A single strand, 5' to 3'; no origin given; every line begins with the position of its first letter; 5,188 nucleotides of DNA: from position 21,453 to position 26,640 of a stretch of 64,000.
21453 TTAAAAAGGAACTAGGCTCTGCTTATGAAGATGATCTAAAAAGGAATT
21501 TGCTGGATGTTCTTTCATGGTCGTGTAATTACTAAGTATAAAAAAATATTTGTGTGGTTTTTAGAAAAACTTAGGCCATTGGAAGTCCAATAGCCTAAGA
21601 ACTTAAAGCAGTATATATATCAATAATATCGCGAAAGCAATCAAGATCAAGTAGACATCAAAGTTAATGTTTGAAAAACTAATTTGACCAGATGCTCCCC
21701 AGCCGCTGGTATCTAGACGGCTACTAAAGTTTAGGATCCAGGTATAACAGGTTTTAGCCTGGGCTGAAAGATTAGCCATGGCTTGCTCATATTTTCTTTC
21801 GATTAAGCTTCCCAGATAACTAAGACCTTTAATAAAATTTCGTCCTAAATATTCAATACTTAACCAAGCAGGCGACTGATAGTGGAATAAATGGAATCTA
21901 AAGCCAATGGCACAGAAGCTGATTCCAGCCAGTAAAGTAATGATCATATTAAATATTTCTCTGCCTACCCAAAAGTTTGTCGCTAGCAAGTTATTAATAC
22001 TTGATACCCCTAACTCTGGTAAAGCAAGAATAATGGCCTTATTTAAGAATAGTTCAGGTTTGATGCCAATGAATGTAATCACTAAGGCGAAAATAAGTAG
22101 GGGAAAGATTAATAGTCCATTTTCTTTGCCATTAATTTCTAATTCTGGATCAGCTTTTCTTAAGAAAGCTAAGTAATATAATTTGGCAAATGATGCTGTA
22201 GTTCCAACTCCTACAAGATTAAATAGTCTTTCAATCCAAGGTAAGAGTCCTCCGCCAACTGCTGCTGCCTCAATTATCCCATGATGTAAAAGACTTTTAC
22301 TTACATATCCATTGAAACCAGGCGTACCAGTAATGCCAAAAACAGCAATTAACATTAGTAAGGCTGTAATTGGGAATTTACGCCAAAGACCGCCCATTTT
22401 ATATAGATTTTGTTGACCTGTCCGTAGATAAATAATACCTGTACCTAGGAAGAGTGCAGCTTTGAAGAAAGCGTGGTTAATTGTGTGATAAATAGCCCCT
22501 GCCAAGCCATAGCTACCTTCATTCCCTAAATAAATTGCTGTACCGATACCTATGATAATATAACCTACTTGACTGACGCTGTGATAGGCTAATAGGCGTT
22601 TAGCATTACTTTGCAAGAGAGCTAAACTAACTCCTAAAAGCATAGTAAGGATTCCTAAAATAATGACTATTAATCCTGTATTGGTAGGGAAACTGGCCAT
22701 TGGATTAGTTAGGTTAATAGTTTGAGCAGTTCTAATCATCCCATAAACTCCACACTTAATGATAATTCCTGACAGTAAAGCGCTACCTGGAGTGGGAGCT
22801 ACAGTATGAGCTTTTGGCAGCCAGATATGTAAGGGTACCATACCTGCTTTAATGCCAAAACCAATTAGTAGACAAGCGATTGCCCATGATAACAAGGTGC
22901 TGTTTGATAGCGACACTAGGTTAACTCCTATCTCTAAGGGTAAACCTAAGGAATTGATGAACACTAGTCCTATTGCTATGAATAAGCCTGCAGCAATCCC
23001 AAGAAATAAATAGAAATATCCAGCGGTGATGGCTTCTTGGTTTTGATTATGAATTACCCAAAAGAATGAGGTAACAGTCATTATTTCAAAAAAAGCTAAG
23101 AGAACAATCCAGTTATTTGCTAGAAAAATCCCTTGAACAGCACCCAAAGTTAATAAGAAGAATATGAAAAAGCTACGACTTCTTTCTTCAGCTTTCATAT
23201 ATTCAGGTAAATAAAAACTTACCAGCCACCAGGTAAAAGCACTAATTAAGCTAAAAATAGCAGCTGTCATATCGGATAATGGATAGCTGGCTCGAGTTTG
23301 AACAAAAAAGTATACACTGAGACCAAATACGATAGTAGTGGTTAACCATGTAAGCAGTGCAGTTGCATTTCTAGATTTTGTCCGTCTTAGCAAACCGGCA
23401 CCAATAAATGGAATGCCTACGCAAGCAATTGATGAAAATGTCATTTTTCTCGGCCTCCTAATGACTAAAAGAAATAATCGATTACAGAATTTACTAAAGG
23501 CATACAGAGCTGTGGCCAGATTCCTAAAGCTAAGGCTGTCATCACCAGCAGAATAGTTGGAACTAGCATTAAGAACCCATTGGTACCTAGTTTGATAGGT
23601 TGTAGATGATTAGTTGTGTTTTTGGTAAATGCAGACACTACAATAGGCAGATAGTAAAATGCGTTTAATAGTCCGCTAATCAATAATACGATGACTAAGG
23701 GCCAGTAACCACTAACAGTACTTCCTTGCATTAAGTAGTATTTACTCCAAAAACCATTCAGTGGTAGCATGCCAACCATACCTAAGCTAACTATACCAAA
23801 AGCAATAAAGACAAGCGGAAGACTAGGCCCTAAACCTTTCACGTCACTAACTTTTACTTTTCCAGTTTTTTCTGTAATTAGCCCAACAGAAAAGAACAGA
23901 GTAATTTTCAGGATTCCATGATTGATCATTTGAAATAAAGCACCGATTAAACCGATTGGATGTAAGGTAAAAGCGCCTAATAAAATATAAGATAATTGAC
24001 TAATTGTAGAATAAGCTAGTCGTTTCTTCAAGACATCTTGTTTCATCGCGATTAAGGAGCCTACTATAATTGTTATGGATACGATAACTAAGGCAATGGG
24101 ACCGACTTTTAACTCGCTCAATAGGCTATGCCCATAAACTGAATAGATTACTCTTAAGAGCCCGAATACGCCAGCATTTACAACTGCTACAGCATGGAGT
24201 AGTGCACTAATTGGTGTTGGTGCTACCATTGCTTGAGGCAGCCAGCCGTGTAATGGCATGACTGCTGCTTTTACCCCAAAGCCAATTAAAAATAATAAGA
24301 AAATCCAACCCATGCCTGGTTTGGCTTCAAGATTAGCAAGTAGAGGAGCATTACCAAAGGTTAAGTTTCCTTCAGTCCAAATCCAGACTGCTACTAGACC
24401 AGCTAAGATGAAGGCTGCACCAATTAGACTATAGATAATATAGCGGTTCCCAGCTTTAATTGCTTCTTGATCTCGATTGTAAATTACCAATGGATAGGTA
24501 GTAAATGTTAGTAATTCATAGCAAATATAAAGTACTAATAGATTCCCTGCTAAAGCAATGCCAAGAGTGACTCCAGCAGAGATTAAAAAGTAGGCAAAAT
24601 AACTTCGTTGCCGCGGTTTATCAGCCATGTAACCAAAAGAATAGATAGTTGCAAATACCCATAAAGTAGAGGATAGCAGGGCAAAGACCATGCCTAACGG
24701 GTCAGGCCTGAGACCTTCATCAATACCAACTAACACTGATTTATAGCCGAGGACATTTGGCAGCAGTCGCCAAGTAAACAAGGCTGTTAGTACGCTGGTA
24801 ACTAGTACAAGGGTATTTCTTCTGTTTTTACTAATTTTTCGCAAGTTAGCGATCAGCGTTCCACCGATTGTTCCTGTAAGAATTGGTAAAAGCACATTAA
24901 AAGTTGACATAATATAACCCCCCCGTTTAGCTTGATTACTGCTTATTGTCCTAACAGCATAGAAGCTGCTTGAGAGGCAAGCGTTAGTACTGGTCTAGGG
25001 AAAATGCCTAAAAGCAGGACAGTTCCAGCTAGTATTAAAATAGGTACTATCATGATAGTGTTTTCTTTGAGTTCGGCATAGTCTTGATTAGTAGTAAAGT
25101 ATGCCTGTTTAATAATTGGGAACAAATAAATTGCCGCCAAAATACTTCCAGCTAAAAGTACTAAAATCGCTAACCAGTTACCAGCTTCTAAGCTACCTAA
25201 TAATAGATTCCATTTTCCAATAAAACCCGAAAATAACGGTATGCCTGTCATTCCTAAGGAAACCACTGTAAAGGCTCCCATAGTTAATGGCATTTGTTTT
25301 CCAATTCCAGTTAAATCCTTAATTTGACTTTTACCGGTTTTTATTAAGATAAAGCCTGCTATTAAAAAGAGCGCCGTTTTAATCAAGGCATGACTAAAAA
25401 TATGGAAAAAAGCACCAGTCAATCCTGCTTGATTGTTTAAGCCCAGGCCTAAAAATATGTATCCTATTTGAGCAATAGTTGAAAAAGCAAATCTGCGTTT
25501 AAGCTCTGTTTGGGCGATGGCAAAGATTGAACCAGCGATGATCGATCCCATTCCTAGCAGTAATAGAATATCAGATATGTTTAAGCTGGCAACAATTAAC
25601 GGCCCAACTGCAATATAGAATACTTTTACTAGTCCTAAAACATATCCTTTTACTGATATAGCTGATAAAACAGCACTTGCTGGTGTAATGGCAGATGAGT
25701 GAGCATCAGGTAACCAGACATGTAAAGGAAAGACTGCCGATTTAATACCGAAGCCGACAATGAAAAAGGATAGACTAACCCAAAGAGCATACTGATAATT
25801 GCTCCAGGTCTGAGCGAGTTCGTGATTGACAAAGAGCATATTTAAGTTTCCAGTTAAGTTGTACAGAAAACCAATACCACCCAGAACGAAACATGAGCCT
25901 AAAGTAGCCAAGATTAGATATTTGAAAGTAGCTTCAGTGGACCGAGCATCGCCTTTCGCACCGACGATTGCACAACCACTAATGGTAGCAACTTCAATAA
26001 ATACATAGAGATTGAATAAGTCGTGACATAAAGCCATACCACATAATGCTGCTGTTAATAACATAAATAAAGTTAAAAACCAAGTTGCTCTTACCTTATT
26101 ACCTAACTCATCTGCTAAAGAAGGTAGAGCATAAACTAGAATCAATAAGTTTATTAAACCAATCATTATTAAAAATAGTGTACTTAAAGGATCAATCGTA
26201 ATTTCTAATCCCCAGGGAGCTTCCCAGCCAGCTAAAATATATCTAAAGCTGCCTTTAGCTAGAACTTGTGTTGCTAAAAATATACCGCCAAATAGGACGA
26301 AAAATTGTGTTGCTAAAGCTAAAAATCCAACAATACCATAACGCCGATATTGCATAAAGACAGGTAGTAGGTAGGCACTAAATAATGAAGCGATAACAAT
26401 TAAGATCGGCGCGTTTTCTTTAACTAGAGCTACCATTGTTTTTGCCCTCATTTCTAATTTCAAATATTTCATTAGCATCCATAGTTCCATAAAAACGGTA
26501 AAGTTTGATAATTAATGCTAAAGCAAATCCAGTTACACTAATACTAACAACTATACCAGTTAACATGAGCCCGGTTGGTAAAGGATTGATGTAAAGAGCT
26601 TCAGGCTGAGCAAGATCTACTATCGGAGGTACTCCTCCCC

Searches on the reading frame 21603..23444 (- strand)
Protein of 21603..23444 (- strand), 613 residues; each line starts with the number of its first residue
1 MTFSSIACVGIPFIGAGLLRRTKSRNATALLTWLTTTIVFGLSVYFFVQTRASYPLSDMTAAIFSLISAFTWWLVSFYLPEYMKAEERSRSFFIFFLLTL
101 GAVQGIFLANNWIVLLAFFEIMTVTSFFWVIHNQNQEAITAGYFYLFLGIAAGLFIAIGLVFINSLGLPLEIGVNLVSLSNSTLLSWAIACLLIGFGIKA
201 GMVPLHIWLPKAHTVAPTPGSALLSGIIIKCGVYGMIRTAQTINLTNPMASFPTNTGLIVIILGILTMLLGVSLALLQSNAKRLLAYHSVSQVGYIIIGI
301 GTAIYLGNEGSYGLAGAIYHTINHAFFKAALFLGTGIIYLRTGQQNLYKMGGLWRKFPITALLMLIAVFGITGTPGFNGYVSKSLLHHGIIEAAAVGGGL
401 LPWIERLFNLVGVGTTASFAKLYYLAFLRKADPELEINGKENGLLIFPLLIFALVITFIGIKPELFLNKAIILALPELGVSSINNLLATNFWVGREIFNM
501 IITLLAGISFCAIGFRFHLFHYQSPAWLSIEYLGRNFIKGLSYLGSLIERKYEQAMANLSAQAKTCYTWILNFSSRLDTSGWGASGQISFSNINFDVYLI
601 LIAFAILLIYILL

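Call 27: search_protein_families(library=pfam, proteins=[window:21603-23444:-], max_evalue=0.00001)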
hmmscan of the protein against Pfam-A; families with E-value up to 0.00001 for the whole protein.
window:21603-23444:- (613 aa): 1 family
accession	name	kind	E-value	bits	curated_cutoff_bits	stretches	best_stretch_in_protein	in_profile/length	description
PF00361.26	Proton_antipo_M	-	3.2e-53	181.3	21.5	1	109-391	1-276/294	NADH:quinone oxidoreductase/Mrp antiporter, TM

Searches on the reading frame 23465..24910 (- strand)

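Call 27: search_protein_families(library=pfam, proteins=[window:23465-24910:-], max_evalue=0.00001)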
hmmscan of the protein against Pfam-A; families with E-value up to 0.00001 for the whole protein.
window:23465-24910:- (481 aa): 1 family
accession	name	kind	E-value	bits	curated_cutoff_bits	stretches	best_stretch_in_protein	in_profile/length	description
PF00361.26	Proton_antipo_M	-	1.1e-53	182.8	21.5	1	121-413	1-291/294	NADH:quinone oxidoreductase/Mrp antiporter, TM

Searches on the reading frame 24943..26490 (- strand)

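Call 27: search_protein_families(library=pfam, proteins=[window:24943-26490:-], max_evalue=0.00001)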
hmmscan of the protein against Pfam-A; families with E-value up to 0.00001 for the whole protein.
window:24943-26490:- (515 aa): 1 family
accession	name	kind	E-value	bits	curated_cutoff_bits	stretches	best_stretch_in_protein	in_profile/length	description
PF00361.26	Proton_antipo_M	-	7.3e-58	196.5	21.5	1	156-450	2-292/294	NADH:quinone oxidoreductase/Mrp antiporter, TM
